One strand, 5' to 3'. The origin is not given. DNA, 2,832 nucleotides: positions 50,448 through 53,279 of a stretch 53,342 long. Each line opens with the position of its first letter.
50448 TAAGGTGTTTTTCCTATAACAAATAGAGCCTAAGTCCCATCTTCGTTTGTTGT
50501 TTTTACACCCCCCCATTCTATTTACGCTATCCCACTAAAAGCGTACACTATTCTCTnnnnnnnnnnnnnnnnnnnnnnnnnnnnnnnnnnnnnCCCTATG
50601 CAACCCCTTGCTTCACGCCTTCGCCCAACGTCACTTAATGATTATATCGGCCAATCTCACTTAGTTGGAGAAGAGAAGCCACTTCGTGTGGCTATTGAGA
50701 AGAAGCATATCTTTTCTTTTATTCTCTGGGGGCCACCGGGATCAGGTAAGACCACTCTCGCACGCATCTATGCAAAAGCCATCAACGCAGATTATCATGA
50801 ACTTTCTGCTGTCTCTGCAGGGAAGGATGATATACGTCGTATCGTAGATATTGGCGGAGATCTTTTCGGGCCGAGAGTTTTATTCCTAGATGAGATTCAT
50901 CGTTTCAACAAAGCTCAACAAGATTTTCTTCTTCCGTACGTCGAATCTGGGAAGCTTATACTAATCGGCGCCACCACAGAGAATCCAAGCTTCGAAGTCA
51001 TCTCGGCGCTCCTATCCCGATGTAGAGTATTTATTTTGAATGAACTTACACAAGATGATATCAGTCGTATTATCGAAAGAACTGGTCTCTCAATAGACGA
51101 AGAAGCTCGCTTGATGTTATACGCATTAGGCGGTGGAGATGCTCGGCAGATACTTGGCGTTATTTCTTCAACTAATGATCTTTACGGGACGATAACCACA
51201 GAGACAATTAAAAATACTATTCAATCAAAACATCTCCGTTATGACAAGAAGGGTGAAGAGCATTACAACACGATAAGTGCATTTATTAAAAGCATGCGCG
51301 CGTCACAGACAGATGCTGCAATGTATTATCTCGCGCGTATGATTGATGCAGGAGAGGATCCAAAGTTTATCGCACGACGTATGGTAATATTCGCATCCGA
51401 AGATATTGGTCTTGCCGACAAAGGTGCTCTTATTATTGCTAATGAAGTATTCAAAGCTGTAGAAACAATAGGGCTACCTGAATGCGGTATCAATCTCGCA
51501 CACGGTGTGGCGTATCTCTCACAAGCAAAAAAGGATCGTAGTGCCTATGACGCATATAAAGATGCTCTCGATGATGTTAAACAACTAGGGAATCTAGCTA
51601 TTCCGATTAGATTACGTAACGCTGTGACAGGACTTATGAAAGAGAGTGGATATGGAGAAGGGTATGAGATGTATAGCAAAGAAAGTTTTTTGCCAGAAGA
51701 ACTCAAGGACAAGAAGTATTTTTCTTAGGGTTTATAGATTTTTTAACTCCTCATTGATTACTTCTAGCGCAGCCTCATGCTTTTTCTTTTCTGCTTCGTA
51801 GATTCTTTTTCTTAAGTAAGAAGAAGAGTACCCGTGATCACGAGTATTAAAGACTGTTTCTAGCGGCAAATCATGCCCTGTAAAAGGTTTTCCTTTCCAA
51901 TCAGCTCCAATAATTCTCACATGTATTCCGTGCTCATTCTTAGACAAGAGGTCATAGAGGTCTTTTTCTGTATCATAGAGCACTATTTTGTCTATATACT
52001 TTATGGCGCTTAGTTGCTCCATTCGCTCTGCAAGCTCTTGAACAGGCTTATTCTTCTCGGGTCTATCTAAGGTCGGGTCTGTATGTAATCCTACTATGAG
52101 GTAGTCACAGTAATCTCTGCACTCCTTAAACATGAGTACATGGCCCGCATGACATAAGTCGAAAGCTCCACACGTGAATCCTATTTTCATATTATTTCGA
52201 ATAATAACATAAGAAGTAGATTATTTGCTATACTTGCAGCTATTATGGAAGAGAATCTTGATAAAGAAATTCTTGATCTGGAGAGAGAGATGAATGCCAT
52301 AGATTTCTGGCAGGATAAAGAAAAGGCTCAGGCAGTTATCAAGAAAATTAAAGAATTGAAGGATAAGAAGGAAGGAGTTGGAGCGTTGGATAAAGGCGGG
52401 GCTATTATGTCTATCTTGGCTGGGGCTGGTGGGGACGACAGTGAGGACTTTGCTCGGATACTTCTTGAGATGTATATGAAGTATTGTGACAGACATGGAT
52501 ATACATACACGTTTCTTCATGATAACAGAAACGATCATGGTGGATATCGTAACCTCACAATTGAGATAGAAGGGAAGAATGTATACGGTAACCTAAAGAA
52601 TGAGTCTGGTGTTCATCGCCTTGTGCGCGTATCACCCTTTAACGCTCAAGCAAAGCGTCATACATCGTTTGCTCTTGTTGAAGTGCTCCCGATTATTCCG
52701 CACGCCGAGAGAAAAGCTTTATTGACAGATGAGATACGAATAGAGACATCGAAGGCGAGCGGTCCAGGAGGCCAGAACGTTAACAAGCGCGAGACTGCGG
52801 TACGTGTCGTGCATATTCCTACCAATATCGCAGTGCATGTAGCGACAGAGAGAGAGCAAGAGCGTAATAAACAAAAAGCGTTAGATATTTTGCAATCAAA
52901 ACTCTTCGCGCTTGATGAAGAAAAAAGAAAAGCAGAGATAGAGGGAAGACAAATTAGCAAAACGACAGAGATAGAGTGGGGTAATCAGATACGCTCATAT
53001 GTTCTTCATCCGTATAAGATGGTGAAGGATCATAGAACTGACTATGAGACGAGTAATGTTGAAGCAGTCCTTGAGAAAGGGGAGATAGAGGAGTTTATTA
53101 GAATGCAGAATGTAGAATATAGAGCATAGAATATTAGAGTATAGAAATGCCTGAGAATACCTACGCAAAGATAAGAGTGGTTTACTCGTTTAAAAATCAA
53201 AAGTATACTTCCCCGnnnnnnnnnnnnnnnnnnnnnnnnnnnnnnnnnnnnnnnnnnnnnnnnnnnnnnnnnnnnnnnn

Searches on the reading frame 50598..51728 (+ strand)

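Call 9: search_protein_families(library=pfam, proteins=[window:50598-51728:+], max_evalue=0.01)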
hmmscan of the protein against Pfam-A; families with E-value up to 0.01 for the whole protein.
window:50598-51728:+ (376 aa): 12 families
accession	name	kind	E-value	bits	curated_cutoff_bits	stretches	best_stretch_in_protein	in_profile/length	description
PF12002.13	MgsA_C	-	5.6e-47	160.2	27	1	236-375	2-148/167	MgsA AAA+ ATPase C terminal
PF16193.11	AAA_assoc_2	-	1e-19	71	34.3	1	163-234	4-81/81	AAA C-terminal domain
PF05496.18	RuvB_N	-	3e-15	56.8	27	1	8-125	1-119/159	Holliday junction DNA helicase RuvB P-loop domain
PF00004.35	AAA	-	4.5e-15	56.7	21.2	1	42-147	2-128/131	ATPase family associated with various cellular activities (AAA)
PF07728.20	AAA_5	-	1.1e-08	35.6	22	1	41-128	2-103/139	AAA domain (dynein-related subfamily)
PF01078.27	Mg_chelatase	-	7.3e-06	26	20.3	0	26-59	12-43/207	Magnesium chelatase, subunit ChlI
PF13191.12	AAA_16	-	1.3e-05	26.3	32.6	0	40-65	26-51/167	AAA ATPase domain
PF00158.32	Sigma54_activat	-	7.9e-05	22.8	20.2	0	94-140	96-143/168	Sigma-54 interaction domain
PF13173.12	AAA_14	-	0.00013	22.4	27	1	42-152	6-125/129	AAA domain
PF13401.12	AAA_22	-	0.00017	22.3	27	0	42-64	9-31/130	AAA domain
PF20720.3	nSTAND3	-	0.00097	19.3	27.2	1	41-83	20-61/155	Novel STAND NTPase 3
PF07724.20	AAA_2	-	0.0024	18.3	27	0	37-72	2-37/166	AAA domain (Cdc48 subfamily)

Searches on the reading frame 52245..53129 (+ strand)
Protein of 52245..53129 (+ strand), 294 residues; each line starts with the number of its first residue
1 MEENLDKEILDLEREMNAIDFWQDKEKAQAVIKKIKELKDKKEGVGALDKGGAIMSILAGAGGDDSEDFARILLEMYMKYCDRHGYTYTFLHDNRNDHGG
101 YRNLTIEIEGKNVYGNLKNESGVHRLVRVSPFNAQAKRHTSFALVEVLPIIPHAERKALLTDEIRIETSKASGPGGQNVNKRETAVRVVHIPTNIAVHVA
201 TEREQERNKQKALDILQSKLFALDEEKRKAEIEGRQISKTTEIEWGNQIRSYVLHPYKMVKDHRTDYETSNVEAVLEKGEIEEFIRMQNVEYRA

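Call 9: search_protein_families(library=pfam, proteins=[window:52245-53129:+], max_evalue=0.01)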
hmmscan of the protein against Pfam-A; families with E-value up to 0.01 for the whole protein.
window:52245-53129:+ (294 aa): 2 families
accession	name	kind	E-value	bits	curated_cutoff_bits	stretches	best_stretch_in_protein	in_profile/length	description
PF03462.23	PCRF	-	1e-39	136.8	24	1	48-145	97-194/194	PCRF domain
PF00472.26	RF-1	-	1.9e-34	118.5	35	1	161-264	9-116/116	RF-1 domain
